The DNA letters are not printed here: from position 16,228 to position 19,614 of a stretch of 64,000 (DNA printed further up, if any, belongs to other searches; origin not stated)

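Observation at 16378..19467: Single 1029 aa polypeptide fusing an O-antigen-ligase/Wzy-like domain to a PMT/ArnT-like GT-C glycosyltransferase plus a coiled-coil tail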

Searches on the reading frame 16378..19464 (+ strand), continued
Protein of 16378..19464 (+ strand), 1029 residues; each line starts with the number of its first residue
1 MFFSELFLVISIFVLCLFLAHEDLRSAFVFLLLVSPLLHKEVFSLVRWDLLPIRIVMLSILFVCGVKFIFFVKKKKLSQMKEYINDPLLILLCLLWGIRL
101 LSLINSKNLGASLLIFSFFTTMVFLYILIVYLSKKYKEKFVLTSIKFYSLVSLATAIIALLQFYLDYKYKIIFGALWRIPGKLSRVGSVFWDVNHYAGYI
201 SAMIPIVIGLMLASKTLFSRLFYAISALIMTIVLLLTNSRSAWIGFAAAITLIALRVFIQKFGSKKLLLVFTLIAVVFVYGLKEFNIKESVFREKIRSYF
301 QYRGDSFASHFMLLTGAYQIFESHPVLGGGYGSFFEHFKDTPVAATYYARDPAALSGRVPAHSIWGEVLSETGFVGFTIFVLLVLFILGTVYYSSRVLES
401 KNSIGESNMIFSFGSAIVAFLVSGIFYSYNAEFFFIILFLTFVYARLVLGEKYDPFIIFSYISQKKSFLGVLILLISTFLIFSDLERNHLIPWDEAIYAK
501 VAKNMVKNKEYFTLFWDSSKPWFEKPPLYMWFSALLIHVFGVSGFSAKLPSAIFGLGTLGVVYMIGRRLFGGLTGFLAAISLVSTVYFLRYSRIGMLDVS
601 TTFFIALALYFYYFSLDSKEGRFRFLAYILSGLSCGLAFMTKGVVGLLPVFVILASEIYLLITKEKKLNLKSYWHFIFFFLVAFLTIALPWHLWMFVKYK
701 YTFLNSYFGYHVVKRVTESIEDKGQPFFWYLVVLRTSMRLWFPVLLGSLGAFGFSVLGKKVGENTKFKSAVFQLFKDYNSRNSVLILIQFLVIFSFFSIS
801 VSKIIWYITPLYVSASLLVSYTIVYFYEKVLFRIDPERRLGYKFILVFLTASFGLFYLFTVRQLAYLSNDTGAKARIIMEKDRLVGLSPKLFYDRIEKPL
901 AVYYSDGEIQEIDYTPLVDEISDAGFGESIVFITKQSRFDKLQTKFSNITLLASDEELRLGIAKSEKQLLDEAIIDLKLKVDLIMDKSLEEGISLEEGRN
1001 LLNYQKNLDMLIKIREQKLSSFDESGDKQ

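Call 16: find_related_loci(query=A1, collection=genome_contigs, flank=10000)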
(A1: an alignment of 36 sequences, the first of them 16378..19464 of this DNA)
Query A1 (1029 aa) in genome_contigs; peptide patterns used: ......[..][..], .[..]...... (x = any residue, [..] = any of these).
119 stretches matched a pattern; 107 encode a relative of the query (tblastn E <= 1e-3); the best 80 are kept; 80 distinct loci.
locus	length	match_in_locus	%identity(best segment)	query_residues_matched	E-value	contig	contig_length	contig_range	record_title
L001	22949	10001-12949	50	16-1011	0e+0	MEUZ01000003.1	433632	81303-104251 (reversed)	MAG: candidate division WWE3 bacterium RIFCSPHIGHO2_01_FULL_40_23 rifcsphigho2_01_scaffold_40, whole genome shotgun sequ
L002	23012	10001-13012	49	4-1025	0e+0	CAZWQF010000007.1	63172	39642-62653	MAG TPA_asm: uncultured Candidatus Saccharibacteria bacterium isolate SRP286056_co1_672 genome assembly, contig: NODE_42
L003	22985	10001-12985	42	5-1017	0e+0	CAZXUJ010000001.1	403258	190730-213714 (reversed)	MAG TPA_asm: uncultured Candidatus Saccharibacteria bacterium isolate SRP192515_co1_190 genome assembly, contig: NODE_6_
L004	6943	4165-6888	44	5-941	0e+0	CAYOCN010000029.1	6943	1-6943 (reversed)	MAG TPA_asm: uncultured Candidatus Saccharibacteria bacterium isolate SRP272421_co3_296 genome assembly, contig: NODE_38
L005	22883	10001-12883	42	5-967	0e+0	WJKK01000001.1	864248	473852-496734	MAG: candidate division WWE3 bacterium isolate Bin_101 k141_320412, whole genome shotgun sequence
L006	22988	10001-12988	41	5-1029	0e+0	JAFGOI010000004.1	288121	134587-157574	MAG: Patescibacteria group bacterium isolate Zod_Metabat.613 k87_2257151, whole genome shotgun sequence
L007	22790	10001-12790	41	5-961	0e+0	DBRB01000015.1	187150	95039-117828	MAG TPA_asm: candidate division WWE3 bacterium UBA1379 UBA1379_contig_1857, whole genome shotgun sequence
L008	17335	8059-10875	42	5-970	0e+0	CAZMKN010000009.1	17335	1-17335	MAG TPA_asm: uncultured Candidatus Saccharibacteria bacterium isolate SRP191223_co1_110 genome assembly, contig: NODE_32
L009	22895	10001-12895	41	5-991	0e+0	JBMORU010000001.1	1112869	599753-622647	MAG: Patescibacteria group bacterium isolate Betzabe_MAG188 MAG188_1, whole genome shotgun sequence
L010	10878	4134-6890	42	12-957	0e+0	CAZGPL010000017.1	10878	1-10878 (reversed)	MAG TPA_asm: uncultured Candidatus Saccharibacteria bacterium isolate SRP239243_co1_4 genome assembly, contig: NODE_1064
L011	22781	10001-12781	42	5-957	0e+0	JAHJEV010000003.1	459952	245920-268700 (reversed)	MAG: Patescibacteria group bacterium isolate Modern_marine_glass_biofilm.mb.140 Modern_marine_gla.mb.140_k141_410344, wh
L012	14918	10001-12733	41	4-941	0e+0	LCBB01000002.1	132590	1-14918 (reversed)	MAG: candidate division WWE3 bacterium GW2011_GWC2_41_23 UU55_C0002, whole genome shotgun sequence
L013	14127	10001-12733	41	4-941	0e+0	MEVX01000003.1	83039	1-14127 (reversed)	MAG: candidate division WWE3 bacterium RIFOXYB1_FULL_43_24 rifoxyb1_full_scaffold_131, whole genome shotgun sequence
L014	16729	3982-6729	43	7-948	0e+0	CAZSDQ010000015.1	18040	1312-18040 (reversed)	MAG TPA_asm: uncultured Candidatus Saccharibacteria bacterium isolate binchicken_co117_468 genome assembly, contig: NODE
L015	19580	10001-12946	41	5-1019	0e+0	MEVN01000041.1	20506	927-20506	MAG: candidate division WWE3 bacterium RIFCSPLOWO2_12_FULL_36_10 rifcsplowo2_12_scaffold_7227, whole genome shotgun sequ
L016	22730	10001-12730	41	5-941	0e+0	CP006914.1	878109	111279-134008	Candidate division WWE3 bacterium RAAC2_WWE3_1 chromosome, complete genome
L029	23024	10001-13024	38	1-1026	0e+0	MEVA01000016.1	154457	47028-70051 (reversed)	MAG: candidate division WWE3 bacterium RIFCSPHIGHO2_01_FULL_42_13 rifcsphigho2_01_scaffold_797, whole genome shotgun seq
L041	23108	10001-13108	38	23-1029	0e+0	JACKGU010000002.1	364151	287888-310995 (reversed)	MAG: Candidatus Nomurabacteria bacterium isolate HK-STAS-PATE-46 HK-STAS-PATE-46_2, whole genome shotgun sequence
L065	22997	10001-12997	31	5-1029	1e-143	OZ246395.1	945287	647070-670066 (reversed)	MAG: uncultured Candidatus Saccharibacteria bacterium isolate SRP292972_co1_112 genome assembly, chromosome: 1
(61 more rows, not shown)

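Call 28: search_solved_structures(query=A1, max_evalue=0.01, show_alignments=3)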
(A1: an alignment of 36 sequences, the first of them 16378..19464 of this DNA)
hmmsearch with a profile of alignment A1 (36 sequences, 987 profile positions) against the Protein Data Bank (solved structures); distinct sequences matched with E-value up to 0.01: 2.
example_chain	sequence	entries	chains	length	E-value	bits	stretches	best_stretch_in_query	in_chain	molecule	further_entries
5ezm_A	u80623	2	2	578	2.6e-41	144.9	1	465-797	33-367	4-amino-4-deoxy-L-arabinose transferase or related glycosyltransferases of PMT family | 4-amino-4-deoxy-L-arabinose (L-Ara4N) transferase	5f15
7tpg_B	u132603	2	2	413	0.0011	20.3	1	226-420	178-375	Putative cell surface polysaccharide polymerase/ligase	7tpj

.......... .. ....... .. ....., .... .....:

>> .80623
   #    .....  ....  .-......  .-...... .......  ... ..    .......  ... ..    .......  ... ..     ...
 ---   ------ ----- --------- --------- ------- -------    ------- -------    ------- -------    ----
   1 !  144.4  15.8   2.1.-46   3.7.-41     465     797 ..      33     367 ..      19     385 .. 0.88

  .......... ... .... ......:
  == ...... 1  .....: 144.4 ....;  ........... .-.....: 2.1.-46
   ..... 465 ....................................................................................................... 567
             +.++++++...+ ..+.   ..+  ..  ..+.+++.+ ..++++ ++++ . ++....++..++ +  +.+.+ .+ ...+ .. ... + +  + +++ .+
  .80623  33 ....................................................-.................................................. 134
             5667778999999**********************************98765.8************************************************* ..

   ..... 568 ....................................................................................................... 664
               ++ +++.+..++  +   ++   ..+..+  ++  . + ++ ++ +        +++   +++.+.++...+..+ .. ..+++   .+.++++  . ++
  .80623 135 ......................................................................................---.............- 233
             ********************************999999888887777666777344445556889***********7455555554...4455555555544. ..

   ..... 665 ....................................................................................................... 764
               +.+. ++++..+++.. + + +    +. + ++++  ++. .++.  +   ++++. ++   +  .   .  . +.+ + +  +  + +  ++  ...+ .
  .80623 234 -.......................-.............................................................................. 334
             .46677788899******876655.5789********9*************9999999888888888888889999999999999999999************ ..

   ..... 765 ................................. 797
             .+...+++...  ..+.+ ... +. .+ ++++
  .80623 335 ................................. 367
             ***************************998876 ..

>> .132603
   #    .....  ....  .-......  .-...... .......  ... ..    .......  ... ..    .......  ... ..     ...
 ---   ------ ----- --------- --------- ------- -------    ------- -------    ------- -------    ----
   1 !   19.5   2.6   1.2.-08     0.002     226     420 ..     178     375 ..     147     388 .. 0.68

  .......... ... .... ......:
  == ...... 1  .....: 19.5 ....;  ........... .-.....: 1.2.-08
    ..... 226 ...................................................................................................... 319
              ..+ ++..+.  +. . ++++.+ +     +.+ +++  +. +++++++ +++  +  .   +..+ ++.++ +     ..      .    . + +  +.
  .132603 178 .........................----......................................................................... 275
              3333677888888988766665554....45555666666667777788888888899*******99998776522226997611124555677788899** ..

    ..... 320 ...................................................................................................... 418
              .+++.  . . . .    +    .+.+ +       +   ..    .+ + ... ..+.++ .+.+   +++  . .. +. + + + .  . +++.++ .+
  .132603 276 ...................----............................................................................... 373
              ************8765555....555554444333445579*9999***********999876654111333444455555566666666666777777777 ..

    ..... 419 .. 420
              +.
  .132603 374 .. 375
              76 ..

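Call 30: predict_structure(alignment_id=A1)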
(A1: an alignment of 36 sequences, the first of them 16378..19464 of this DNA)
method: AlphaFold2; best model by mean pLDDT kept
length: 1029 residues; sequences in the alignment: 36
mean_pLDDT: 87.5   pTM: 0.85
mean pLDDT of the five models: 87.5, 86.9, 86.1, 85.4, 83.8
residues with pLDDT >= 90: 585; 70-90: 370; 50-70: 62; < 50: 12
segments of 3 or more residues with pLDDT < 50: 42-46, 1027-1029
pLDDT, mean of each block of 10 residues (from residue 1): 78 91 93 84 52 85 86 77 88 95 90 87 91 92 97 94 90 71 77 84 96 96 97 89 89 88 76 77 80 76 62 87 92 84 86 58 77 94 95 94 93 93 62 90 95 93 90 93 82 88 93 86 92 93 90 97 96 97 96 93 98 89 92 97 93 94 82 87 96 95 88 73 76 93 96 82 62 83 95 90 75 98 95 91 96 95 80 90 90 87 89 91 88 94 94 93 92 91 87 84 91 88 58
secondary structure, 60 per line:
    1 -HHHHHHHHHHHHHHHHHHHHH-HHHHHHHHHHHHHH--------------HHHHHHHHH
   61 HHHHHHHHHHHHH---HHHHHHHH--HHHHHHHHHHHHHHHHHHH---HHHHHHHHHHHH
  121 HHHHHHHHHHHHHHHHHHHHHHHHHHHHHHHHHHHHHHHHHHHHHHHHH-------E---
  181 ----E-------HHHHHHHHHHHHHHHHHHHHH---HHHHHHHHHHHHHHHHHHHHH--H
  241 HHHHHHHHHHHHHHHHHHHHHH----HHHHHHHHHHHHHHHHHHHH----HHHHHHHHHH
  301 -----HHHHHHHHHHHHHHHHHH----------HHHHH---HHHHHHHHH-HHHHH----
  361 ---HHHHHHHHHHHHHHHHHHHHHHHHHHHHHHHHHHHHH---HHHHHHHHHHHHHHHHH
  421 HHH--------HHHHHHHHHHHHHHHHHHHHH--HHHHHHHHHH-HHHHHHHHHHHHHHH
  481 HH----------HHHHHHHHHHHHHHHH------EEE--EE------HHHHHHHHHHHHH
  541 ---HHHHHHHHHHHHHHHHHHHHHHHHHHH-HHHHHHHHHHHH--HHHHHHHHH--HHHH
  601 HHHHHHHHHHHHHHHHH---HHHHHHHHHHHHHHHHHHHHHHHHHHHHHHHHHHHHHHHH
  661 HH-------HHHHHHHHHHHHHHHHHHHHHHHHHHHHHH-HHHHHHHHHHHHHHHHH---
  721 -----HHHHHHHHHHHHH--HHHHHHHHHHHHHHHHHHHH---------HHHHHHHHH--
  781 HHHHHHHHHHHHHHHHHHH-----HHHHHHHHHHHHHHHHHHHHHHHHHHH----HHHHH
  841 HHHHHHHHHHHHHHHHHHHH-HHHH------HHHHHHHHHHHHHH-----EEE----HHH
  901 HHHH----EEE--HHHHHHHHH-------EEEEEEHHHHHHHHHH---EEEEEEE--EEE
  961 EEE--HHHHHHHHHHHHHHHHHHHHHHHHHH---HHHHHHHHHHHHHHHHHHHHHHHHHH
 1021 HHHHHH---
elements in order (helices of 4 or more, strands of 3 or more residues): H2-22 H24-37 H52-73 H77-84 H87-105 H109-169 H193-213 H217-237 H240-262 H267-286 H291-300 H306-323 H334-338 H342-350 H352-356 H364-400 H404-423 H432-452 H455-464 H466-482 H493-508 E515-517 H528-540 H544-570 H572-583 H586-594 H597-617 H621-662 H670-699 H701-717 H726-738 H741-760 H770-778 H781-799 H805-831 H836-860 H862-865 H872-885 E891-893 H898-904 E909-911 H914-922 E930-935 H936-945 E949-955 E958-963 H966-991 H995-1026

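Call 35: fold_search(model_id=the predicted structure, library=pdb)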
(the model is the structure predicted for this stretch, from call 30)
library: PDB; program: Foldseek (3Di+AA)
matches with E <= 10: 143; with E <= 0.001: 12
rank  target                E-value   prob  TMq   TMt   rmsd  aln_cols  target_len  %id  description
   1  5ezm                  7.5e-13  1.00  0.38  0.68   8.5       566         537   18  Crystal Structure of ArnT from Cupriavidus metallidurans in the apo state (released 2016-02-17)
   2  5f15                  1.1e-12  1.00  0.37  0.65   6.5       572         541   17  Crystal Structure of ArnT from Cupriavidus metallidurans bound to Undecaprenyl phosphate (released 2016-02-17)
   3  9s6t_A                1.2e-06  1.00  0.31  0.59   7.5       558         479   13  Ternary cryo-EM structure of chicken ALG12 with Dol25-PP-GlcNAc2Man7, Dol25-P-Man, and Fab (released 2026-03-18)
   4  9i5k_A                5.9e-06  1.00  0.32  0.62   7.9       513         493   15  Structure of the Chaetomium thermophilum Pmt4 homodimer (C2 symmetry) (released 2025-12-24)
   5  3waj                  4.6e-05  1.00  0.30  0.37  13.1       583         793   14  Crystal structure of the Archaeoglobus fulgidus oligosaccharyltransferase (O29867_ARCFU) complex with Zn and sulfate (released 2013-10-30)
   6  7tpg_B                8.0e-05  1.00  0.28  0.63   6.5       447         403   15  Single-Particle Cryo-EM Structure of the WaaL O-antigen ligase in its ligand bound state (released 2022-04-06)
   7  8b6l_I                2.2e-04  1.00  0.27  0.39  17.1       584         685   13  Subtomogram average of the human Sec61-TRAP-OSTA-translocon (released 2022-12-07)
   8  9s6s_A                4.0e-04  1.00  0.29  0.50   9.0       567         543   14  Ternary cryo-EM structure of human ALG9 with Dol25-PP-GlcNAc2Man6, Dol25-P-Man and Fab (released 2026-03-18)
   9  7zlg_A                4.1e-04  1.00  0.25  0.35  12.1       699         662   11  Cryo-EM structure of C-mannosyltransferase CeDPY19, in complex with acceptor peptide and bound to CMT2-Fab and anti-Fa (released 2023-01-11)
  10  6ftg_5                5.2e-04  1.00  0.27  0.40  15.6       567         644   14  Subtomogram average of OST-containing ribosome-translocon complexes from canine rough microsomal membranes (released 2018-03-21)
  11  9s6u_A                7.3e-04  1.00  0.31  0.54   6.9       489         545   13  Ternary cryo-EM structure of human ALG9 with Dol25-PP-GlcNAc2Man8, Dol25-P-Man and Fab (released 2026-03-18)
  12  6c26_A                7.8e-04  1.00  0.28  0.42  12.6       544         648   13  The Cryo-EM structure of a eukaryotic oligosaccharyl transferase complex (released 2018-01-31)
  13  9i5l_A                1.6e-03  1.00  0.20  0.28   3.9       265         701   18  Structure of the Chaetomium thermophilum Pmt4 homodimer (C1 symmetry) (released 2025-12-24)
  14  3rce_A                1.6e-03  1.00  0.30  0.43  10.7       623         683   13  Bacterial oligosaccharyltransferase PglB (released 2011-06-15)
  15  9s6r_A                1.6e-03  1.00  0.23  0.54  12.4       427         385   13  Ternary cryo-EM structure of yeast ALG3 with Dol25-PP-GlcNAc2Man5, Dol25-P-Man, and Fab (released 2026-03-18)
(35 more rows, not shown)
